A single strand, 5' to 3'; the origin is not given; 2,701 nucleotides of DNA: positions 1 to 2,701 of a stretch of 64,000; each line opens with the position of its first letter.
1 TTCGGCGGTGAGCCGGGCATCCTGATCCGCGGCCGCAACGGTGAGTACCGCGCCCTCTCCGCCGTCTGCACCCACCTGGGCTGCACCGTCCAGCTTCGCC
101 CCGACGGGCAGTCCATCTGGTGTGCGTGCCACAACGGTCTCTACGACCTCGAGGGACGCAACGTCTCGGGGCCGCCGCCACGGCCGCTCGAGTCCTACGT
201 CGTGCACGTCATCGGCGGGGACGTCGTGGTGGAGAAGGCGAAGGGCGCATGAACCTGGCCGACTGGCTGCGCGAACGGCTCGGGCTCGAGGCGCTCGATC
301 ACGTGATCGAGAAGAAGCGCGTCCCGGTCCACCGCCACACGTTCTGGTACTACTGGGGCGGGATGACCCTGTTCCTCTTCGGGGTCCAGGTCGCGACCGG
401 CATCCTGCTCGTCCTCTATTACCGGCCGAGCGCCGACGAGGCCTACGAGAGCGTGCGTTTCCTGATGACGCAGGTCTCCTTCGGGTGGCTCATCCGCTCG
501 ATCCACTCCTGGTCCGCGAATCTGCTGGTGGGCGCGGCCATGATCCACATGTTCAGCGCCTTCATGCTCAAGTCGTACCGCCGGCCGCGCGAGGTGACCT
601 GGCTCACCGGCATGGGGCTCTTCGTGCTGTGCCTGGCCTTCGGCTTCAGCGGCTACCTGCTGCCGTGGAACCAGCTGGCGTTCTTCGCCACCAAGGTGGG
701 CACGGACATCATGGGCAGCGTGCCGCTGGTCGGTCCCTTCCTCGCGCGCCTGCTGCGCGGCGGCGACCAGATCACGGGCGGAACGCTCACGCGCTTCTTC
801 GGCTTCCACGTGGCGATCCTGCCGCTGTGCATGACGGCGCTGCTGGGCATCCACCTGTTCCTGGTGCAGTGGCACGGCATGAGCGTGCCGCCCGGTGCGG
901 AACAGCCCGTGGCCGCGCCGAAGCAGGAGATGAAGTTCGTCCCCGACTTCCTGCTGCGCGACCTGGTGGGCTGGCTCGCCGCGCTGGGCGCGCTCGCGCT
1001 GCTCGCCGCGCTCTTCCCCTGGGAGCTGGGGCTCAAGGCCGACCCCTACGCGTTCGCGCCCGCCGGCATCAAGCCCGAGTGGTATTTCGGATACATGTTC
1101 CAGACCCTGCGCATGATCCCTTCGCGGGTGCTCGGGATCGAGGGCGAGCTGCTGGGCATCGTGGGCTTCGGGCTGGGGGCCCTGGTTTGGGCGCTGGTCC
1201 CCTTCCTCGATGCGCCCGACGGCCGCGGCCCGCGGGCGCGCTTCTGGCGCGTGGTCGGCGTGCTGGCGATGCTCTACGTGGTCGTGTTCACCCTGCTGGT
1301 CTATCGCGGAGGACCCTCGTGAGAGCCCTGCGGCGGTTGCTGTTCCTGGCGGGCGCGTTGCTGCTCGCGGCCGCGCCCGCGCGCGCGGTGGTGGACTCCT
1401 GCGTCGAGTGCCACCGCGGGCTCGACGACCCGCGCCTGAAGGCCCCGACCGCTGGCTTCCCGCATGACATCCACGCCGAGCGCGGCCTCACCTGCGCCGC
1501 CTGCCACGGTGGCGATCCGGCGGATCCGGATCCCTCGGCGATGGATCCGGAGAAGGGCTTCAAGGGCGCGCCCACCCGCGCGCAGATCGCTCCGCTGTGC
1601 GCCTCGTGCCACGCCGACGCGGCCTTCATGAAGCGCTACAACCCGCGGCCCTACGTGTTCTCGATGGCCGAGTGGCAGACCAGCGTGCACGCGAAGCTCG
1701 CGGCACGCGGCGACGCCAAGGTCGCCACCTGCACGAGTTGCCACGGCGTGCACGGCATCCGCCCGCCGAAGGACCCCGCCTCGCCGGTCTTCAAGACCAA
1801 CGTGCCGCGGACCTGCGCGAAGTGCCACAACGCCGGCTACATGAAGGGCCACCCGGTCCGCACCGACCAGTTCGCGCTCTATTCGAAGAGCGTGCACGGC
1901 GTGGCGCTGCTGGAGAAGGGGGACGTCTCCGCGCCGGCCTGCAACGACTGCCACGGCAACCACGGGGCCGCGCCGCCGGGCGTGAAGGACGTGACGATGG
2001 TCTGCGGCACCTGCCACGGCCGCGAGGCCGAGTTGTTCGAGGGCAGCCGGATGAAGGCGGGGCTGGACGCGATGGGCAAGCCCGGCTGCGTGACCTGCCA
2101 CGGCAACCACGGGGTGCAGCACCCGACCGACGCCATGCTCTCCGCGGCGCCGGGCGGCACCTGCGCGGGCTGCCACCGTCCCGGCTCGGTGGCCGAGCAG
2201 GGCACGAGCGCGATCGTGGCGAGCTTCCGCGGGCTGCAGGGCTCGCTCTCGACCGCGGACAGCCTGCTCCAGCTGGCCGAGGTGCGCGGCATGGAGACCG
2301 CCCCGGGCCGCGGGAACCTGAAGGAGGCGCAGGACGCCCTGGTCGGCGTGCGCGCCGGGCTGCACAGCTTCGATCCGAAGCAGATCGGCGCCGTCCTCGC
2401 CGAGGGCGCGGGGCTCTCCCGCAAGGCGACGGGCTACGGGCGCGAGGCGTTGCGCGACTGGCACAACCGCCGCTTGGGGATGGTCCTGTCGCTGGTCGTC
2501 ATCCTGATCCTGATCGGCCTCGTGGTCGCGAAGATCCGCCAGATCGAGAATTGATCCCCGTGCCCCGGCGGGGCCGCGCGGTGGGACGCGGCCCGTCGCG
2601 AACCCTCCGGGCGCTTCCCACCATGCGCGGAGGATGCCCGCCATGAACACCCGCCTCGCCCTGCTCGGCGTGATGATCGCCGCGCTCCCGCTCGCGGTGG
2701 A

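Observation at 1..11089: Mirror-image duplication of a Rieske / cytochrome b / 9-heme cytochrome c operon flanking other quinol-oxidoreductase modules (respiratory island)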

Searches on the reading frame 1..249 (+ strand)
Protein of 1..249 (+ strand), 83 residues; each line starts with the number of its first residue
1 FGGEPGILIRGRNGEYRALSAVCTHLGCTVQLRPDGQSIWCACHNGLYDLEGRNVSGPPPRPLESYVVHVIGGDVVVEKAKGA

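Call 7: search_protein_families(library=pfam, proteins=[window:1-249:+], max_evalue=0.01)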
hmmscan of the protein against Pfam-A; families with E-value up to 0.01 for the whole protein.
window:1-249:+ (83 aa): 1 family
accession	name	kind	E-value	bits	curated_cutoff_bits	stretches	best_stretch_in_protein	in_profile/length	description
PF00355.32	Rieske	-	3.4e-12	46.5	20.3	1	2-66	22-87/88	Rieske [2Fe-2S] domain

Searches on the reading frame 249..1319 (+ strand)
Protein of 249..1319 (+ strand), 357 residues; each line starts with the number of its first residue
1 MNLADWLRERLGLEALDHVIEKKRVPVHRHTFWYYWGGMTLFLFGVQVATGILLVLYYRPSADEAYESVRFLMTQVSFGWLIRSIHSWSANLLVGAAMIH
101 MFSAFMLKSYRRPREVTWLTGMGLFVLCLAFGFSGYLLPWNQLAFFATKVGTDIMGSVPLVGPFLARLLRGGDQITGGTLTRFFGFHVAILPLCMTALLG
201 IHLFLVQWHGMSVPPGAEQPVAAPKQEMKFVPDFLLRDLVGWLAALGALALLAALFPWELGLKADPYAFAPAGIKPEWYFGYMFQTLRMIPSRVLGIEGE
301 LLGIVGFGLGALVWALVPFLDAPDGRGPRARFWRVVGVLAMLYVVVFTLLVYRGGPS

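Call 7: search_protein_families(library=pfam, proteins=[window:249-1319:+], max_evalue=0.01)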
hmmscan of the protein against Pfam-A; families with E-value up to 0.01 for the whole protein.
window:249-1319:+ (357 aa): 4 families
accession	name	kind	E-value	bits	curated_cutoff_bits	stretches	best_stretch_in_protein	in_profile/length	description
PF00033.24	Cytochrome_B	-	1.6e-48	165.5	27.2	1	31-207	11-186/189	Cytochrome b/b6/petB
PF13631.11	Cytochrom_B_N_2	-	2.5e-41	141.9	27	1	92-260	2-166/169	Cytochrome b(N-terminal)/b6/petB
PF00032.22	Cytochrom_B_C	-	1.9e-11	44.5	20.7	1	264-354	2-82/102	Cytochrome b(C-terminal)/b6/petD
PF14358.11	DUF4405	-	0.0065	17.4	26.7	1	39-102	5-63/66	Domain of unknown function (DUF4405)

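Call 50: search_protein_families(library=ncbifam, proteins=[window:249-1319:+], max_evalue=0.001)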
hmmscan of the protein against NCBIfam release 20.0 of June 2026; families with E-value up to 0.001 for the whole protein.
window:249-1319:+ (357 aa): 5 families
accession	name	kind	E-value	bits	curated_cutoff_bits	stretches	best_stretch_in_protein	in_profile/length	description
NF002990.0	PRK03735.1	subfamily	1.3e-66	224.6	325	1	3-214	5-222/223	cytochrome b6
NF040969.1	cytb_ExtP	equivalog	2.7e-60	203.7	290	1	24-212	13-203/205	selenite/tellurite reduction operon b-type cytochrome ExtP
NF050120.1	bc1_QcrB_actin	exception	5e-39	134.5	500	1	9-298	4-308/458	cytochrome bc1 complex cytochrome b subunit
NF041076.1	cyt_b_SoxC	equivalog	2.5e-29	102.6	740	1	4-349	2-357/542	proton pump complex cytochrome B SoxC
TIGR01156.1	cytb6_f_IV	equivalog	1.4e-08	34.7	127.05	1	240-322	42-116/160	cytochrome b6-f complex subunit IV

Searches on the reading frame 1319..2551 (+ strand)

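Call 7: search_protein_families(library=pfam, proteins=[window:1319-2551:+], max_evalue=0.01)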
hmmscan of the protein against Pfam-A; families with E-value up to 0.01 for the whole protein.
window:1319-2551:+ (411 aa): 5 families
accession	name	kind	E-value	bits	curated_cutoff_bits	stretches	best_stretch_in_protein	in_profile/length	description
PF09699.15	Paired_CXXCH_1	-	1.7e-17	63.3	20.6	3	134-171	5-37/41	Doubled CXXCH motif (Paired_CXXCH_1)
PF14537.11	Cytochrom_c3_2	-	2.1e-14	54.2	25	2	51-171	1-79/79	Cytochrome c3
PF14522.11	Cytochrome_C7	-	1.2e-12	47.8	24.8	3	47-142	3-66/67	Cytochrome c7 and related cytochrome c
PF22113.1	Mtrc-MtrF_II-IV_dom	-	7.4e-12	45.6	30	2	135-195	6-59/176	Outer membrane cytochrome MtrC/MtrF-like, domains II/IV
PF22678.1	Cytochrom_c_NrfB-like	-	6.7e-07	30.1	27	1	25-67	33-69/89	Cytochrome c-type protein NrfB-like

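Call 50: search_protein_families(library=ncbifam, proteins=[window:1319-2551:+], max_evalue=0.001)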
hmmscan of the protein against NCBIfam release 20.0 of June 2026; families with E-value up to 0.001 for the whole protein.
window:1319-2551:+ (411 aa): 4 families
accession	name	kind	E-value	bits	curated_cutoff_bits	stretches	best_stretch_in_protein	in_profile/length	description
TIGR03508.1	decahem_SO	subfamily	1e-13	51.4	192.2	1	26-295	3-228/258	DmsE family decaheme c-type cytochrome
TIGR01905.1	paired_CXXCH_1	subfamily_domain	2.4e-09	37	25.2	0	256-287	8-37/41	doubled CXXCH domain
NF008659.0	PRK11659.1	equivalog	7.9e-09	35.5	184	1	27-108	112-177/188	cytochrome c nitrite reductase pentaheme subunit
TIGR03146.1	cyt_nit_nrfB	equivalog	5.8e-08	33.1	166.6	0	223-270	8-56/145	cytochrome c nitrite reductase pentaheme subunit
